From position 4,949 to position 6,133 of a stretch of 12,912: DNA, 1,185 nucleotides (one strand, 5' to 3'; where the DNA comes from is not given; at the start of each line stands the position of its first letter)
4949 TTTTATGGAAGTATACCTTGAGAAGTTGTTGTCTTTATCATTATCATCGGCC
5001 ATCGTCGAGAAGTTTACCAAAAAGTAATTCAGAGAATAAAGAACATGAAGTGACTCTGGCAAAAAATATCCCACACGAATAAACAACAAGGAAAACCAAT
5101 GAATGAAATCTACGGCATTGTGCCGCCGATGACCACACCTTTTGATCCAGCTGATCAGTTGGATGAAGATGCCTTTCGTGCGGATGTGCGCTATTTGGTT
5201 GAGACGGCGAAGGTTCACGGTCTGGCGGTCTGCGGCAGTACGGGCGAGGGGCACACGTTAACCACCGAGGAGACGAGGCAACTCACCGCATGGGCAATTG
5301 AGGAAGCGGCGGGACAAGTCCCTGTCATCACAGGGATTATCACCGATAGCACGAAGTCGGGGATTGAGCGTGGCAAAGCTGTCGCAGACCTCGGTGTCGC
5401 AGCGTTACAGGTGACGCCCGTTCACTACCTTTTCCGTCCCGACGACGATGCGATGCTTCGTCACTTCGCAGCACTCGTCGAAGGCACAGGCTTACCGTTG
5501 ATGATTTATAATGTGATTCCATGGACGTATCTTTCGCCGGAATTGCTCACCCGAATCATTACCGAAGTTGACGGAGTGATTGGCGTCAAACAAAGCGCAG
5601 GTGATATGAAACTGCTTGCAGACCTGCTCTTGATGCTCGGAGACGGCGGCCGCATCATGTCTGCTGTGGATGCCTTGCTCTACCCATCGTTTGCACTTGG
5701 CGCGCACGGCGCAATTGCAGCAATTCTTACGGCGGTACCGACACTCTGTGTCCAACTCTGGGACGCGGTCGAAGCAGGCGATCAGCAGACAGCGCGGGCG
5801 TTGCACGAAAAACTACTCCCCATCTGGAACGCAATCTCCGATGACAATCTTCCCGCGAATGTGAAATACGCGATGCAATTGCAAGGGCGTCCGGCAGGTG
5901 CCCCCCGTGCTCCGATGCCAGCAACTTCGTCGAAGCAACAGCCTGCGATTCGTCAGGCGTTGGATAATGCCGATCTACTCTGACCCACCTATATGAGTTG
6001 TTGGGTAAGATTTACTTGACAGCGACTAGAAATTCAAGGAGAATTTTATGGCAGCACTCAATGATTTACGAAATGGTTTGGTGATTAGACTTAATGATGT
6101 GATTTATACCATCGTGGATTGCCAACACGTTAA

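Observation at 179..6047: Accessory genes inserted into the conserved aroQ/efp/accB/accC housekeeping block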

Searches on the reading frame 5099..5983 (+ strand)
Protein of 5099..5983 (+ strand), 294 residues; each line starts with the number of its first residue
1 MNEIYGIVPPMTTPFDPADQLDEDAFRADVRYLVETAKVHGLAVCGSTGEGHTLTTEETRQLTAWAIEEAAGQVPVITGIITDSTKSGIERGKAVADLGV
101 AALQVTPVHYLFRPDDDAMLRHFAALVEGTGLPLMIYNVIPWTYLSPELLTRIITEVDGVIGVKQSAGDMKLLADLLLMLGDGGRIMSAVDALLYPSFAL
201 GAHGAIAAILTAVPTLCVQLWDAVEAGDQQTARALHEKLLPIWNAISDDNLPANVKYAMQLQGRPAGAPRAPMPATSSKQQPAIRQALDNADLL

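Call 3: search_protein_families(library=pfam, proteins=[window:5099-5983:+], max_evalue=0.01)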
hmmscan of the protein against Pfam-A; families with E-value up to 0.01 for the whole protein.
window:5099-5983:+ (294 aa): 3 families
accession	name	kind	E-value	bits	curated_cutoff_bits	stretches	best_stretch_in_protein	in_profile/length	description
PF00701.28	DHDPS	-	4.7e-57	193.4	22.1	1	5-289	3-287/289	Dihydrodipicolinate synthetase family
PF04909.20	Amidohydro_2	-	0.0021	18.3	26.4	1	52-154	59-166/289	Amidohydrolase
PF25393.1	LTM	-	0.0075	16.6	27.5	0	216-235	2-21/42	LUBAC thetering domain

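Call 4: search_protein_families(library=padloc, proteins=[window:5099-5983:+], max_evalue=0.01)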
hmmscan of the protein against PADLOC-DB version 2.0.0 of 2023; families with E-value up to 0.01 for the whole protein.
window:5099-5983:+ (294 aa): 0 families

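Call 5: search_protein_families(library=ncbifam, proteins=[window:5099-5983:+], max_evalue=0.01)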
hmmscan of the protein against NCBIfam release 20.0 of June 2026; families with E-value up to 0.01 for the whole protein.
window:5099-5983:+ (294 aa): 7 families
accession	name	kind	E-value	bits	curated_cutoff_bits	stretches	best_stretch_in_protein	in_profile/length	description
TIGR00674.1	dapA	equivalog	5.6e-48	163.2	206.15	1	8-289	3-284/286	4-hydroxy-tetrahydrodipicolinate synthase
TIGR02313.1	HpaI-NOT-DapA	exception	8e-44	149.6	396.7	1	6-289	3-287/294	2,4-dihydroxyhept-2-ene-1,7-dioic acid aldolase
NF002958.0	PRK03620.1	subfamily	1.4e-34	119.3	278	1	12-288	19-296/307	5-dehydro-4-deoxyglucarate dehydratase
NF003164.0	PRK04147.1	equivalog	1.9e-34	119.3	281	1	3-288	3-287/294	N-acetylneuraminate lyase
TIGR03249.1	KdgD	equivalog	3e-29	102.1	373.95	1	9-281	14-288/299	5-dehydro-4-deoxyglucarate dehydratase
TIGR00683.1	nanA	equivalog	1.1e-26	93.9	382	1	6-283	3-280/293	N-acetylneuraminate lyase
NF040954.1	Arch_KDGaldase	equivalog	9.2e-23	81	390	1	7-288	3-278/288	bifunctional 2-dehydro-3-deoxy-phosphogluconate/2-dehydro-3-deoxy-6-phosphogalactonate aldolase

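Call 55: find_homologous_proteins(query=window:5099-5980:+)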
Query window:5099-5980:+ (294 aa): 5440 proteins with E <= 0.001 among 8000 candidates; the best 120 are listed.
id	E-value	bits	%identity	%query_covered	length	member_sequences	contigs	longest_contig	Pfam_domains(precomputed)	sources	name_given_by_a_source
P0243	1.9e-188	643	99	100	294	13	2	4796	PF00701.29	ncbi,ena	-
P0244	2.1e-165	567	88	100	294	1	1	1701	PF00701.29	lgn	-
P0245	2.0e-162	558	86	100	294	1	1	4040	PF00701.29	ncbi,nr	ncbi:dihydrodipicolinate synthase family protein [Candidatus Poribacteria bacterium]|nr:dihydrodipic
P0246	1.0e-161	555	84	100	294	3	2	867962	PF00701.29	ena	-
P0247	1.6e-161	555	87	98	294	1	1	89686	PF00701.29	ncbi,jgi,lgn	-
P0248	4.1e-155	534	81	97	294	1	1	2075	PF00701.29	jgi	jgi:4-hydroxy-tetrahydrodipicolinate synthase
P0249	1.8e-153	528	80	100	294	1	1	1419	PF00701.29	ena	-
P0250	8.9e-153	526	80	100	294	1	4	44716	PF00701.29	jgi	jgi:4-hydroxy-tetrahydrodipicolinate synthase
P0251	1.9e-152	525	79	100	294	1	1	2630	PF00701.29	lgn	-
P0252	1.8e-151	522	78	100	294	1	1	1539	PF00701.29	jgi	jgi:4-hydroxy-tetrahydrodipicolinate synthase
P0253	2.1e-150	518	79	100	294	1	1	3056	PF00701.29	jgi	jgi:4-hydroxy-tetrahydrodipicolinate synthase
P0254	4.5e-150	517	79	100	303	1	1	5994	PF00701.29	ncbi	-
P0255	3.0e-149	514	79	96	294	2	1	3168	PF00701.29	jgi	jgi:4-hydroxy-tetrahydrodipicolinate synthase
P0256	1.4e-147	509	78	100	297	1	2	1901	PF00701.29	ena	-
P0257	6.7e-147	507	80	96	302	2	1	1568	PF00701.29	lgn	-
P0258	7.3e-147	507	78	100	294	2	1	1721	PF00701.29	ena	-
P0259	7.5e-147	507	80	91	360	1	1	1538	PF04909.21,PF00701.29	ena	-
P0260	2.9e-146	505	78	100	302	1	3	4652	PF04909.21,PF00701.29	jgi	jgi:4-hydroxy-tetrahydrodipicolinate synthase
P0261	7.8e-146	503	78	100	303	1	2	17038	PF00701.29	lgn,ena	-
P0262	2.7e-145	501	76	100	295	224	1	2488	PF00701.29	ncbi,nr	ncbi:MAG: dihydrodipicolinate synthase family protein [Gemmatimonadota bacterium]|nr:dihydrodipicoli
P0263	4.6e-145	501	76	100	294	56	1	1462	PF00701.29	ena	-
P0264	8.7e-145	500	76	100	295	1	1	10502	PF00701.29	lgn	-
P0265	1.6e-144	499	76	100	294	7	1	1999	PF00701.29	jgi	-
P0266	2.1e-144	498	78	98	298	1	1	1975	PF00701.29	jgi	jgi:4-hydroxy-tetrahydrodipicolinate synthase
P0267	2.3e-144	498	75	100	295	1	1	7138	PF00701.29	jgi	jgi:4-hydroxy-tetrahydrodipicolinate synthase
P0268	4.7e-144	497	78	99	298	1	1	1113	PF00701.29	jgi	-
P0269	9.6e-144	496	76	99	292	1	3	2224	PF00701.29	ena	-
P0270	1.3e-143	496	76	100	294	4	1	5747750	PF00701.29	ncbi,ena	-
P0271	1.4e-143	496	75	100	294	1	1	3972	PF00701.29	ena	-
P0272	1.4e-143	496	75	100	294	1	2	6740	PF00701.29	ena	-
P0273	1.7e-143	496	76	99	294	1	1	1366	PF00701.29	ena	-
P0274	1.9e-143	495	74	100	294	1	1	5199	PF00701.29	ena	-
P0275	2.2e-143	495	75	100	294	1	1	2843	PF00701.29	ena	-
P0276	2.3e-143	495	76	98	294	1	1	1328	PF00701.29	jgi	jgi:4-hydroxy-tetrahydrodipicolinate synthase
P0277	2.5e-143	495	76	100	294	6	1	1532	PF00701.29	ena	-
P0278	2.9e-143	495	74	100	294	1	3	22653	PF00701.29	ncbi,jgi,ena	-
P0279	2.9e-143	495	74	100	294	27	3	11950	PF00701.29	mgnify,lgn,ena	mgnify:FL=1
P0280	4.0e-143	494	77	99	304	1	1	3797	PF00701.29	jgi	jgi:4-hydroxy-tetrahydrodipicolinate synthase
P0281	7.3e-143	493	75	100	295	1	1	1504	PF00701.29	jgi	-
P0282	7.4e-143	493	75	99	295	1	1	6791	PF00701.29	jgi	-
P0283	1.2e-142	493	77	98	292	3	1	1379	PF00701.29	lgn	-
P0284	1.3e-142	493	77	100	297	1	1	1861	PF00701.29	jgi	jgi:4-hydroxy-tetrahydrodipicolinate synthase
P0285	1.3e-142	493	76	100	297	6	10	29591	PF00701.29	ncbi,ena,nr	ncbi:MAG: dihydrodipicolinate synthase family protein [Planctomycetes bacterium]|nr:dihydrodipicolin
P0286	1.7e-142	492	75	100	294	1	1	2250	PF00701.29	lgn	-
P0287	1.7e-142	492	74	100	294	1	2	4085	PF00701.29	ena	-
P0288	1.8e-142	492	75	100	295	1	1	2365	PF00701.29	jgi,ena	-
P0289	1.9e-142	492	74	100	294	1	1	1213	PF00701.29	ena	-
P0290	2.4e-142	492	74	100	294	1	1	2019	PF00701.29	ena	-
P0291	2.5e-142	492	74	100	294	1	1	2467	PF00701.29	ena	-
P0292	2.6e-142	492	74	100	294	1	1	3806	PF00701.29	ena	-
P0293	3.2e-142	491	75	100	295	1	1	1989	PF00701.29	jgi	-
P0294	3.3e-142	491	75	100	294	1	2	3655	PF00701.29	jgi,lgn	jgi:4-hydroxy-tetrahydrodipicolinate synthase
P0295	3.5e-142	491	74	100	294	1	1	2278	PF00701.29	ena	-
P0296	3.5e-142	491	74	100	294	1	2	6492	PF00701.29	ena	-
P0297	3.6e-142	491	77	100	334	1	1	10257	PF00701.29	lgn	-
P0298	6.2e-142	490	76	100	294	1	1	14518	PF00701.29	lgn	-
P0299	8.0e-142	490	75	100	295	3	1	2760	PF00701.29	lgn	-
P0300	8.1e-142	490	77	98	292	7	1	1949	PF00701.29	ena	-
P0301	8.6e-142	490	76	100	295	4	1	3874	PF00701.29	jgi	-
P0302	1.3e-141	489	75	98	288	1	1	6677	PF00701.29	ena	-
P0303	1.5e-141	489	74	100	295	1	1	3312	PF00701.29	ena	-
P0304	1.6e-141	489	78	96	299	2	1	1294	PF00701.29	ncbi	-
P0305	1.9e-141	489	74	100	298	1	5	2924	PF00701.29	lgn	-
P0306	2.2e-141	489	75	100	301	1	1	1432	PF00701.29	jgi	jgi:4-hydroxy-tetrahydrodipicolinate synthase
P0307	2.4e-141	488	75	100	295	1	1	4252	PF00701.29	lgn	-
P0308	2.5e-141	488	76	100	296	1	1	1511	PF00701.29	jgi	jgi:4-hydroxy-tetrahydrodipicolinate synthase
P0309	2.7e-141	488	76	100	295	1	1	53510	PF00701.29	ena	-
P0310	3.0e-141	488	75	100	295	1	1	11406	PF00701.29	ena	-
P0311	3.4e-141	488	75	100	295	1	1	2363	PF00701.29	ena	-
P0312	3.6e-141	488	75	100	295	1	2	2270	PF00701.29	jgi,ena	-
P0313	3.6e-141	488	75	100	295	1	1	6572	PF00701.29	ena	-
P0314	5.1e-141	487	75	100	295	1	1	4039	PF00701.29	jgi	jgi:4-hydroxy-tetrahydrodipicolinate synthase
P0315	5.3e-141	487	77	100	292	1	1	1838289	PF00701.29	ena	-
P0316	5.4e-141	487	75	100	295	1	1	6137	PF00701.29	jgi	jgi:4-hydroxy-tetrahydrodipicolinate synthase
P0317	6.1e-141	487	75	100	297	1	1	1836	PF00701.29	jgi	jgi:4-hydroxy-tetrahydrodipicolinate synthase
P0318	6.2e-141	487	74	100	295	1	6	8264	PF00701.29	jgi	jgi:4-hydroxy-tetrahydrodipicolinate synthase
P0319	6.2e-141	487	75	100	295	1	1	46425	PF00701.29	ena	-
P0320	6.3e-141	487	74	100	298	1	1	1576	PF00701.29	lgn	-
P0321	6.3e-141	487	75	99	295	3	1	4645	PF00701.29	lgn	-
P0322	6.4e-141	487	76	98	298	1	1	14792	PF00701.29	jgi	jgi:4-hydroxy-tetrahydrodipicolinate synthase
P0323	6.5e-141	487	76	100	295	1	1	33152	PF00701.29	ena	-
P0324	7.6e-141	487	75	100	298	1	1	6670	PF00701.29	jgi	jgi:4-hydroxy-tetrahydrodipicolinate synthase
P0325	8.7e-141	487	75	100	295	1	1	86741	PF00701.29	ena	-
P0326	8.8e-141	487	73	100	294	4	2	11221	PF00701.29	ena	-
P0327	1.0e-140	486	74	100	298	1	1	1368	PF00701.29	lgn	-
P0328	1.0e-140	486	75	100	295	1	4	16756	PF00701.29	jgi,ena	-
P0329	1.1e-140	486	75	100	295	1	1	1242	PF00701.29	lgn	-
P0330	1.1e-140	486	74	100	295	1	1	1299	PF00701.29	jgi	jgi:4-hydroxy-tetrahydrodipicolinate synthase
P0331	1.2e-140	486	76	100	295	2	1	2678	PF00701.29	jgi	-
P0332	1.2e-140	486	75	100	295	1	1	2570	PF00701.29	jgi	jgi:4-hydroxy-tetrahydrodipicolinate synthase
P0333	1.3e-140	486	75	100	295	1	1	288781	PF00701.29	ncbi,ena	-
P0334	1.3e-140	486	75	100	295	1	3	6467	PF00701.29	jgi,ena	jgi:4-hydroxy-tetrahydrodipicolinate synthase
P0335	1.3e-140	486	75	100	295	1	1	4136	PF00701.29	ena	-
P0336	1.4e-140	486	75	100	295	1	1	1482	PF00701.29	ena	-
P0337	1.7e-140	486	74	100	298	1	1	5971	PF00701.29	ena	-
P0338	1.8e-140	486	75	99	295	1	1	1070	PF00701.29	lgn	-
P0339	2.0e-140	485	74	100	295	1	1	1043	PF00701.29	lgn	-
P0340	2.0e-140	485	75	100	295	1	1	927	PF00701.29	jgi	jgi:4-hydroxy-tetrahydrodipicolinate synthase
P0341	2.1e-140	485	75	100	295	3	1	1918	PF00701.29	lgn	-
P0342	2.1e-140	485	74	99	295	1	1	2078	PF00701.29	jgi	jgi:4-hydroxy-tetrahydrodipicolinate synthase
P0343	2.2e-140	485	75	100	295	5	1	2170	PF00701.29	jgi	-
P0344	2.6e-140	485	75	100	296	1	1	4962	PF00701.29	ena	-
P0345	2.6e-140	485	75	100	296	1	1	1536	PF00701.29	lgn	-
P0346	2.7e-140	485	74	100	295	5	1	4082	PF00701.29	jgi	jgi:4-hydroxy-tetrahydrodipicolinate synthase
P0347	2.7e-140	485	74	100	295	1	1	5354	PF00701.29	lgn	-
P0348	3.0e-140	485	76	100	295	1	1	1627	PF00701.29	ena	-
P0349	3.2e-140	485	76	100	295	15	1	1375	PF00701.29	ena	-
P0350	3.5e-140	485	76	100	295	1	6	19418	PF00701.29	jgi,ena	jgi:4-hydroxy-tetrahydrodipicolinate synthase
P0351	3.6e-140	485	75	100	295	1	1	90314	PF00701.29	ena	-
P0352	3.7e-140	485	77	99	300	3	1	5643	PF00701.29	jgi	jgi:4-hydroxy-tetrahydrodipicolinate synthase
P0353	4.8e-140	484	75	100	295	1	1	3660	PF00701.29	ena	-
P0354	4.9e-140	484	74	100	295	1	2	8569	PF00701.29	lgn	-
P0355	5.4e-140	484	75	100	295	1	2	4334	PF00701.29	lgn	-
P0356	5.7e-140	484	74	100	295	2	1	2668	PF00701.29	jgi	jgi:4-hydroxy-tetrahydrodipicolinate synthase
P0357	6.4e-140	484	76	99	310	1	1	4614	PF00701.29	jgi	jgi:4-hydroxy-tetrahydrodipicolinate synthase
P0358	6.5e-140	484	75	100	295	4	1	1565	PF00701.29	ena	-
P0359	6.6e-140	484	74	100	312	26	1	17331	PF00701.29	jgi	-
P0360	6.7e-140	484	75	100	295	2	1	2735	PF00701.29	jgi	jgi:4-hydroxy-tetrahydrodipicolinate synthase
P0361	6.7e-140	484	75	100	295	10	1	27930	PF00701.29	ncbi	-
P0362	7.2e-140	484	74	99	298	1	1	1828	PF00701.29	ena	-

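Call 57: find_encoding_contigs(protein=P0243, flank=10000, max_places=4)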
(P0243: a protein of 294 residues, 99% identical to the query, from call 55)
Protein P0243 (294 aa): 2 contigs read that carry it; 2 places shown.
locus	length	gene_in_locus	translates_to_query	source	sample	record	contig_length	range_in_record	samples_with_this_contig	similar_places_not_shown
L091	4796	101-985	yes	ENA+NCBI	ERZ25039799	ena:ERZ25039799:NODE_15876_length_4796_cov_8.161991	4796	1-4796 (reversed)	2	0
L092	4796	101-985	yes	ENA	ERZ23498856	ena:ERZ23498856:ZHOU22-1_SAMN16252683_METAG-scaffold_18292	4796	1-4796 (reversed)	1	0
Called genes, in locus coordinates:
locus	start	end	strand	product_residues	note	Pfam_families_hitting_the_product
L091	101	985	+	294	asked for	PF00701:DHDPS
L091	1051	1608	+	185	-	PF08207:EFP_N, PF01132:EFP, PF09285:Elong-fact-P_C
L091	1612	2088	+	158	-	PF00364:Biotin_lipoyl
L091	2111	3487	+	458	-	PF00289:Biotin_carb_N, PF02786:CPSase_L_D2, PF08443:RimK (weak), PF02222:ATP-grasp (weak), PF07478:Dala_Dala_lig_C, PF02785:Biotin_carb_C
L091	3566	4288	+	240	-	PF04029:2-ph_phosp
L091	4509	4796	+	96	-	?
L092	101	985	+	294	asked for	PF00701:DHDPS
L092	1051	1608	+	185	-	PF08207:EFP_N, PF01132:EFP, PF09285:Elong-fact-P_C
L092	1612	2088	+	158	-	PF00364:Biotin_lipoyl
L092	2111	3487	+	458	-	PF00289:Biotin_carb_N, PF02786:CPSase_L_D2, PF08443:RimK (weak), PF02222:ATP-grasp (weak), PF07478:Dala_Dala_lig_C, PF02785:Biotin_carb_C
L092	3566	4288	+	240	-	PF04029:2-ph_phosp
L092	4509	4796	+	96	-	?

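Call 58: find_encoding_contigs(protein=P0246, flank=10000, max_places=2)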
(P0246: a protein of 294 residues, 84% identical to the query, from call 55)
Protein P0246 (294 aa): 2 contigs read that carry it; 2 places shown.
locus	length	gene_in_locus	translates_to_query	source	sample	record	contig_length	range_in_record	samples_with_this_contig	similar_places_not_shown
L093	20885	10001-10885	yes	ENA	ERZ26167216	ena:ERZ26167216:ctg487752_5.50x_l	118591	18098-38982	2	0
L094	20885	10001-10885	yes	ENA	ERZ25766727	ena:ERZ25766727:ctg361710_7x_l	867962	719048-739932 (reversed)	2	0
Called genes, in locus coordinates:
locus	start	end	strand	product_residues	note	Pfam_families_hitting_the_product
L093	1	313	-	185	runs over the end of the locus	-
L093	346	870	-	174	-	-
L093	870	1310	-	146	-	-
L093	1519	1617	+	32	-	-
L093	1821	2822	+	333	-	-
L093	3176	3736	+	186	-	PF02774:Semialdhyde_dhC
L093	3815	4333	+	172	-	PF13238:AAA_18, PF01202:SKI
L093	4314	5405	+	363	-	PF13685:Fe-ADH_2, PF01761:DHQ_synthase, PF24621:DHQS_C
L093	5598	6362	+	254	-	-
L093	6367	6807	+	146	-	PF01220:DHquinase_II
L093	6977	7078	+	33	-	-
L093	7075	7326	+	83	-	-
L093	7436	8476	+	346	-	-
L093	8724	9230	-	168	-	PF13358:DDE_3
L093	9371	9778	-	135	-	PF13384:HTH_23 (weak), PF13551:HTH_29 (weak)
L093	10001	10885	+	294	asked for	PF00701:DHDPS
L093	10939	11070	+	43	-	-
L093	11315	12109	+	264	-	PF06764:DUF1223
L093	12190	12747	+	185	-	PF08207:EFP_N, PF01132:EFP, PF09285:Elong-fact-P_C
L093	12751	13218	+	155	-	PF00364:Biotin_lipoyl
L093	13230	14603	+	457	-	PF00289:Biotin_carb_N, PF02786:CPSase_L_D2, PF07478:Dala_Dala_lig_C, PF08443:RimK (weak), PF02222:ATP-grasp (weak), PF02785:Biotin_carb_C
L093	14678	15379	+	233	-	PF04029:2-ph_phosp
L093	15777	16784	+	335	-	PF00149:Metallophos, PF12850:Metallophos_2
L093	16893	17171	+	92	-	PF00936:BMC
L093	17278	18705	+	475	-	PF00171:Aldedh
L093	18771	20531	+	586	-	PF28559:TPR_SusR (faint), PF20225:DUF6584 (faint), PF00515:TPR_1 (faint), PF07719:TPR_2 (faint), PF12895:ANAPC3 (faint), PF13424:TPR_12 (faint), PF14559:TPR_19, PF14559:TPR_19 (weak), +13 more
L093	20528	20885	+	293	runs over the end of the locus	-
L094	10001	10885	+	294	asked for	PF00701:DHDPS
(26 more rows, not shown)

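Call 59: find_encoding_contigs(protein=P0247, flank=10000, max_places=2)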
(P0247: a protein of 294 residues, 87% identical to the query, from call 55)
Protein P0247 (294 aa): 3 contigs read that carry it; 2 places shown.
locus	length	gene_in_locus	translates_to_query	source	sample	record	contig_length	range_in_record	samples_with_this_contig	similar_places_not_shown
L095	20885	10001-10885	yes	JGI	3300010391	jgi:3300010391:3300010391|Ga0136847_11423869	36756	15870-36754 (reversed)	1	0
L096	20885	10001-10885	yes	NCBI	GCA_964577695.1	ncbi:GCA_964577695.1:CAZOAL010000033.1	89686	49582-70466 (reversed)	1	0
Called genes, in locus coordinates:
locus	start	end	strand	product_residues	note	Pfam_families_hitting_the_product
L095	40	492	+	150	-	-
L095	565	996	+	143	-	PF07589:PEP_exosort_dom (weak)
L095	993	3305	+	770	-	PF14312:FG-GAP_2, PF22232:TraI_hel_assoc_N (faint), PF14312:FG-GAP_2, PF00963:Cohesin, PF13585:CHU_C (faint), PF13860:FlgD_ig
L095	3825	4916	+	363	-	PF02012:BNR (faint), PF13088:BNR_2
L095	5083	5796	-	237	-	-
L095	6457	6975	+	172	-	PF13238:AAA_18, PF13671:AAA_33 (weak), PF01202:SKI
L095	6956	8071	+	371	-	PF00465:Fe-ADH (weak), PF13685:Fe-ADH_2, PF01761:DHQ_synthase, PF24621:DHQS_C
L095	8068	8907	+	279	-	-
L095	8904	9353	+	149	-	PF01220:DHquinase_II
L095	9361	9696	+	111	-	PF05973:Gp49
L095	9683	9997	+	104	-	PF13560:HTH_31 (weak), PF01381:HTH_3 (weak)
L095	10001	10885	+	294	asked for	PF00701:DHDPS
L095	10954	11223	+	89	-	-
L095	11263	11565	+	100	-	-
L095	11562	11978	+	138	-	PF01850:PIN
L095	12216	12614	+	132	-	PF01641:SelR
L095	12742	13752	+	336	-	PF01118:Semialdhyde_dh, PF02774:Semialdhyde_dhC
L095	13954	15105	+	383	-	PF01636:APH (weak)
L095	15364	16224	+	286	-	PF00226:DnaJ, PF01556:DnaJ_C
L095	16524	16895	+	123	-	PF00202:Aminotran_3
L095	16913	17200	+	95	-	PF09907:HigB_toxin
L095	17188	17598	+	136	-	-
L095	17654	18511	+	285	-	PF00795:CN_hydrolase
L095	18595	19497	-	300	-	PF03706:LPG_synthase_TM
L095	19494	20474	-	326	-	PF13506:Glyco_transf_21, PF13641:Glyco_tranf_2_3, PF00535:Glycos_transf_2, PF13632:Glyco_trans_2_3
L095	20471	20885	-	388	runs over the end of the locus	PF00535:Glycos_transf_2, PF26629:GT2_TM_C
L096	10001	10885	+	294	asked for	PF00701:DHDPS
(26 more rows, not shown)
